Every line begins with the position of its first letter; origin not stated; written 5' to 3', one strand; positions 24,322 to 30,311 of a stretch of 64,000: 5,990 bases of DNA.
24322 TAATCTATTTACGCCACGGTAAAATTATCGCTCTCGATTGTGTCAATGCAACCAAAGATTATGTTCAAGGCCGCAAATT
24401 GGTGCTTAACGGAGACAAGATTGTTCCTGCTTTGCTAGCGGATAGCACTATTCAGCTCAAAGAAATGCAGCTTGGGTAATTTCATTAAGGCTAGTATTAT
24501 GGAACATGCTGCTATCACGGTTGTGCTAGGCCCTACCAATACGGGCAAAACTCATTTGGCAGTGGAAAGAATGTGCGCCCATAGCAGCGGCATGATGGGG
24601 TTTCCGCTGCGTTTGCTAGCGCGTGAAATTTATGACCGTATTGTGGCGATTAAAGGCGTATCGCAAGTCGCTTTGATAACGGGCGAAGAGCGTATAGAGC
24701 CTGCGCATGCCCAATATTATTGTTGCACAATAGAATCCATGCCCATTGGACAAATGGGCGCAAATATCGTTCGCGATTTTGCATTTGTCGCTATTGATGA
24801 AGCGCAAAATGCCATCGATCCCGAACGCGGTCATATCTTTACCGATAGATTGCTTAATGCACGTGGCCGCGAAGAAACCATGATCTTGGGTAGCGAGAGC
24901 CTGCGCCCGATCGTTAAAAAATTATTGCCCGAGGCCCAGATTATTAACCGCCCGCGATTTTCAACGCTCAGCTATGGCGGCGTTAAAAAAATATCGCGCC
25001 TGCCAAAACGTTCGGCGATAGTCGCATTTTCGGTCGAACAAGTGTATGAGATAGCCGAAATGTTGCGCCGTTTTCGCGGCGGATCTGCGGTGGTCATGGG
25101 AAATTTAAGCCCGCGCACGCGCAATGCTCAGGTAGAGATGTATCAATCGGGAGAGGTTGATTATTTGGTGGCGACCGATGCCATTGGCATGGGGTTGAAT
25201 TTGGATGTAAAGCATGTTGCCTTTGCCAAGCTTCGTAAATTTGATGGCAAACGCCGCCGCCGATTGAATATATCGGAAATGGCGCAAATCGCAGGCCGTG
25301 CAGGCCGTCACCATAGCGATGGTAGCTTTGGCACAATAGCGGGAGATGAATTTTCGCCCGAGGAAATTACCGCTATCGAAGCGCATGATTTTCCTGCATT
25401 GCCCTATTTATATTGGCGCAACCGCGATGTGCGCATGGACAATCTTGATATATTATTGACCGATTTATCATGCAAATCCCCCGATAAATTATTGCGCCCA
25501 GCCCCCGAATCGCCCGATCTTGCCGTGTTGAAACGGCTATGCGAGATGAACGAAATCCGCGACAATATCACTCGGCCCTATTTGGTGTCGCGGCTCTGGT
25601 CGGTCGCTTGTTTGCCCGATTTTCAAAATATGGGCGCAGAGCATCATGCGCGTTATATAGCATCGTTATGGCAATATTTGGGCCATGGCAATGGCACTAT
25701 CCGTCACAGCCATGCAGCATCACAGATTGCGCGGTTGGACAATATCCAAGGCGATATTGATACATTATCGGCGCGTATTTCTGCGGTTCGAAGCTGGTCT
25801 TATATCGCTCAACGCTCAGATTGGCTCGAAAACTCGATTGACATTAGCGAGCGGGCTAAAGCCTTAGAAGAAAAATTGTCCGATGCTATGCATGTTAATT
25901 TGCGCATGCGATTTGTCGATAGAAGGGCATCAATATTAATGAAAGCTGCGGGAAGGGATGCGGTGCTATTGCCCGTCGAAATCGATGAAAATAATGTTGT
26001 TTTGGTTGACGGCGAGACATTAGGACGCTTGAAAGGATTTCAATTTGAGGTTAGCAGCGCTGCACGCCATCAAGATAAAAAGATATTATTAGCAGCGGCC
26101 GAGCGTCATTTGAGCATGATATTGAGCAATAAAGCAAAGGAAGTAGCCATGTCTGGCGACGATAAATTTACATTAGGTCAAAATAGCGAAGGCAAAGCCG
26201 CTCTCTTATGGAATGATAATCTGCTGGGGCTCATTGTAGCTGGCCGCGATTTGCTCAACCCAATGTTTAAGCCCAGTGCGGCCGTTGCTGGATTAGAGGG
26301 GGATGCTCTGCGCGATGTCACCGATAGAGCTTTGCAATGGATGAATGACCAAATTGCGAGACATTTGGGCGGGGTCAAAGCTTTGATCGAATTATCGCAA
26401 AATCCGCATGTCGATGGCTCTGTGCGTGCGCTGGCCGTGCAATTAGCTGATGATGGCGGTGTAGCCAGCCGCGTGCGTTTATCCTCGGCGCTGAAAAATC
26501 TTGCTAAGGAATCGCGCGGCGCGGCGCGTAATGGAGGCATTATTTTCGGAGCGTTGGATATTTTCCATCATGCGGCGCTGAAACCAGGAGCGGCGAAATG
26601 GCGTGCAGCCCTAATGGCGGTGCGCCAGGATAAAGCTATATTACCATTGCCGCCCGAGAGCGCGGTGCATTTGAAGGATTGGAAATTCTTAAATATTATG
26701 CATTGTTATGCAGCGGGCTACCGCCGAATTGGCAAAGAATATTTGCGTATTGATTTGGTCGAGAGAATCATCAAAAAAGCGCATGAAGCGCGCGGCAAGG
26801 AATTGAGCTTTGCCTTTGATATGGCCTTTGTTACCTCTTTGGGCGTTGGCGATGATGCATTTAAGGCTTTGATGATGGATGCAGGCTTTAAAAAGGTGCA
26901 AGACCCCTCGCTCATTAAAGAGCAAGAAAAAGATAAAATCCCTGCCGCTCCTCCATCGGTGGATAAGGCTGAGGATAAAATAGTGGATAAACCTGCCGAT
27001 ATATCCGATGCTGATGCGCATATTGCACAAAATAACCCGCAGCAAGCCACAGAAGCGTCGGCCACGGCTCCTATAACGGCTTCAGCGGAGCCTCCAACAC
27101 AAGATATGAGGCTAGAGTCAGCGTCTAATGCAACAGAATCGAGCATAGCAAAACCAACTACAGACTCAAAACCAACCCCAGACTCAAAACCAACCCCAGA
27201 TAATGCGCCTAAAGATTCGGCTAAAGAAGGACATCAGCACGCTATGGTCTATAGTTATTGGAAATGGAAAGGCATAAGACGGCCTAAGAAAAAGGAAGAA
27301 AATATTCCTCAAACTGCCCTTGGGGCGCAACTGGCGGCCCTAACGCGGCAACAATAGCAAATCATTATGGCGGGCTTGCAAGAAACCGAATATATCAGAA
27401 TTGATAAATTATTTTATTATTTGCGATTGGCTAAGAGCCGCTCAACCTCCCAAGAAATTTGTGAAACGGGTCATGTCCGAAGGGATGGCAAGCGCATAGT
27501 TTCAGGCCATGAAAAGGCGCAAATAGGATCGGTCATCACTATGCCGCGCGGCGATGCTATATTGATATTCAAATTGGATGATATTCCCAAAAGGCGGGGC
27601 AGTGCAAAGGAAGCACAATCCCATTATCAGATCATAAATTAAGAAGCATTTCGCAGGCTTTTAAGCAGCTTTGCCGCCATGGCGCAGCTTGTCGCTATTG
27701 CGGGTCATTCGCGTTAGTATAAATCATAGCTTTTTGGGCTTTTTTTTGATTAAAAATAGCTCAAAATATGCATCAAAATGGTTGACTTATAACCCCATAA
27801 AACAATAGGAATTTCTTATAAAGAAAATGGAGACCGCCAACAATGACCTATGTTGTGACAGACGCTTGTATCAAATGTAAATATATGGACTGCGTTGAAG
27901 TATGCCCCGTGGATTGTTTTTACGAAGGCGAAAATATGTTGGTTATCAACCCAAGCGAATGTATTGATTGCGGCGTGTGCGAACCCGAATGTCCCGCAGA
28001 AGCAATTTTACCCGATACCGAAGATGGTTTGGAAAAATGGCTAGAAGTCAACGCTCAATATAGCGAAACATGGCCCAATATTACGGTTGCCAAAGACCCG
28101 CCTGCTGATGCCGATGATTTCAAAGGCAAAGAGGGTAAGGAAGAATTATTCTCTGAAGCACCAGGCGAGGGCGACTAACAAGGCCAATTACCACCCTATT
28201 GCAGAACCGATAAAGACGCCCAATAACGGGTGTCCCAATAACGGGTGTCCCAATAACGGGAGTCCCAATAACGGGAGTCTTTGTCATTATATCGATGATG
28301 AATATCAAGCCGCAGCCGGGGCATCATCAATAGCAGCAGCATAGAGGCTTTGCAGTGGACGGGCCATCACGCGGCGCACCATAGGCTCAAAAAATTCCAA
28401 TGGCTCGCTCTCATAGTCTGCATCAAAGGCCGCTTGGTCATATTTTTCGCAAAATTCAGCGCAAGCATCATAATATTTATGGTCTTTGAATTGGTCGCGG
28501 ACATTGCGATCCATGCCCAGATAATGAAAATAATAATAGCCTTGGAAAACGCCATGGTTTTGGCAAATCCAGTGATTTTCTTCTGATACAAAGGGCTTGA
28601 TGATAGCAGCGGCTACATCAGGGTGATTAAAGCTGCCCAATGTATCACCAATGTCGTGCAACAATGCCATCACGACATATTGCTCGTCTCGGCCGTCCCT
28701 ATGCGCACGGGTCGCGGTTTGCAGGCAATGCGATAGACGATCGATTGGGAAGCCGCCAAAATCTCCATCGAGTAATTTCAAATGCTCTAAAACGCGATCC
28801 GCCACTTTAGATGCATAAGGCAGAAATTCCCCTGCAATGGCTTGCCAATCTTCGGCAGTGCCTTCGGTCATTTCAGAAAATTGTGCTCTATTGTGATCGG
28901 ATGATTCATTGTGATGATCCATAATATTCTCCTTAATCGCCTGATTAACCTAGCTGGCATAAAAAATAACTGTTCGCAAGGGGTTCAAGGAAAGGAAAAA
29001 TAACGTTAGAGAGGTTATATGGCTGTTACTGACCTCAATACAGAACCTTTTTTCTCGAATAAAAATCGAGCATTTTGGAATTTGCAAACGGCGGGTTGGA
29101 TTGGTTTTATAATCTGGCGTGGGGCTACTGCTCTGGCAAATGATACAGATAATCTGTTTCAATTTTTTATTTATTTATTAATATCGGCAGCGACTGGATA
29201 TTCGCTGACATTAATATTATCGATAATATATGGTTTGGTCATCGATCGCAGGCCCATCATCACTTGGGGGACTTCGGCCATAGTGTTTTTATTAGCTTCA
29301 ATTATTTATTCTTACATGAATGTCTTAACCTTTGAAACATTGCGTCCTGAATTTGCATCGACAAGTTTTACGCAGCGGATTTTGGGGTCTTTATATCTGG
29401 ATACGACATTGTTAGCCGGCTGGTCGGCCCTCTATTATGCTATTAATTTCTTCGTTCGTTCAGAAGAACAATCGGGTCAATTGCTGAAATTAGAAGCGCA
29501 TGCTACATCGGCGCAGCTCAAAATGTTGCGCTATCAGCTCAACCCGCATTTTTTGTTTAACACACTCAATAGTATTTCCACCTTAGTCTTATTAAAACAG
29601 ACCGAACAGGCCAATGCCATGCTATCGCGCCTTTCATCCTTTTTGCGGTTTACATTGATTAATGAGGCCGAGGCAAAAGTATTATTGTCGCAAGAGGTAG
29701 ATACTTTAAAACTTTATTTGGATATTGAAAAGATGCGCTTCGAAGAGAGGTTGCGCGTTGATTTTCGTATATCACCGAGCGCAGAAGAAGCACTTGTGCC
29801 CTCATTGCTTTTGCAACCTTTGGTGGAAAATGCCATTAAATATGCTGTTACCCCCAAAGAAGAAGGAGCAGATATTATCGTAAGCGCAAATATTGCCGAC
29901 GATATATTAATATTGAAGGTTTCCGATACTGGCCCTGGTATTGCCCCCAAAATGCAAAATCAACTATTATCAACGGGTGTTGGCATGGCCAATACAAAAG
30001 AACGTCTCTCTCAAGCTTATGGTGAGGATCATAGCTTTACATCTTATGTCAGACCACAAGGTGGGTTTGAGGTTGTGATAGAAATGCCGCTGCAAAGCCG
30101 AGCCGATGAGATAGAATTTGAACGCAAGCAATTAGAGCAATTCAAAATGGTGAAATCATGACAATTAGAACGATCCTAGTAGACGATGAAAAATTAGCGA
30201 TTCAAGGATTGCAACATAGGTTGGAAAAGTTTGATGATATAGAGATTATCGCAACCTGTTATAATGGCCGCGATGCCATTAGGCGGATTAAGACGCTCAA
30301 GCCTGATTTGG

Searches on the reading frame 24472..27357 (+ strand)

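Call 56: search_protein_families(library=pfam, proteins=[window:24472-27357:+], max_evalue=0.00001)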
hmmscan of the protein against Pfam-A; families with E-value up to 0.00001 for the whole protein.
window:24472-27357:+ (961 aa): 2 families
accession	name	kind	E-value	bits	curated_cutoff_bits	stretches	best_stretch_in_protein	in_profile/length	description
PF22527.2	DEXQc_Suv3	-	3.6e-25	88.7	27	1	14-153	14-143/154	DEXQ-box helicase domain of Suv3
PF00271.37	Helicase_C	-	2.6e-11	44.2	23.5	1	180-280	17-109/110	Helicase conserved C-terminal domain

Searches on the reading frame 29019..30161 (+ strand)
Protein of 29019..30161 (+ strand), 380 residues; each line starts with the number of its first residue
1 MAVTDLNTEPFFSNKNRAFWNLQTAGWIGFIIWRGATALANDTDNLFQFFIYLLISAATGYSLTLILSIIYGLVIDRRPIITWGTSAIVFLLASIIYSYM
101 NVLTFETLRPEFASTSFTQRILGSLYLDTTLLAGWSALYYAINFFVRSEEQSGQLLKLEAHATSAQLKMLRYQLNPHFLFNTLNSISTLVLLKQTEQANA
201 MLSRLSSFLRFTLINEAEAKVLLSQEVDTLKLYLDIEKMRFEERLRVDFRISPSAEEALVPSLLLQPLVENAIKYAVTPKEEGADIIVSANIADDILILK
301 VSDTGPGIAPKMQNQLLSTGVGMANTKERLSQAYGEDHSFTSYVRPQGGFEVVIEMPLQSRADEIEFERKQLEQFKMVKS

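Call 55: search_protein_families(library=pfam, proteins=[window:29019-30161:+], max_evalue=0.00001)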
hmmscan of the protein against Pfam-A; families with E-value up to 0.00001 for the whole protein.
window:29019-30161:+ (380 aa): 2 families
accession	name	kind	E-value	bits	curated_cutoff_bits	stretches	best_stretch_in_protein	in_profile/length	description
PF06580.19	His_kinase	-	1e-25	90.2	25.2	1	165-245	1-81/81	Histidine kinase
PF02518.31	HATPase_c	-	6.7e-11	43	26.4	1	264-359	9-110/111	Histidine kinase-, DNA gyrase B-, and HSP90-like ATPase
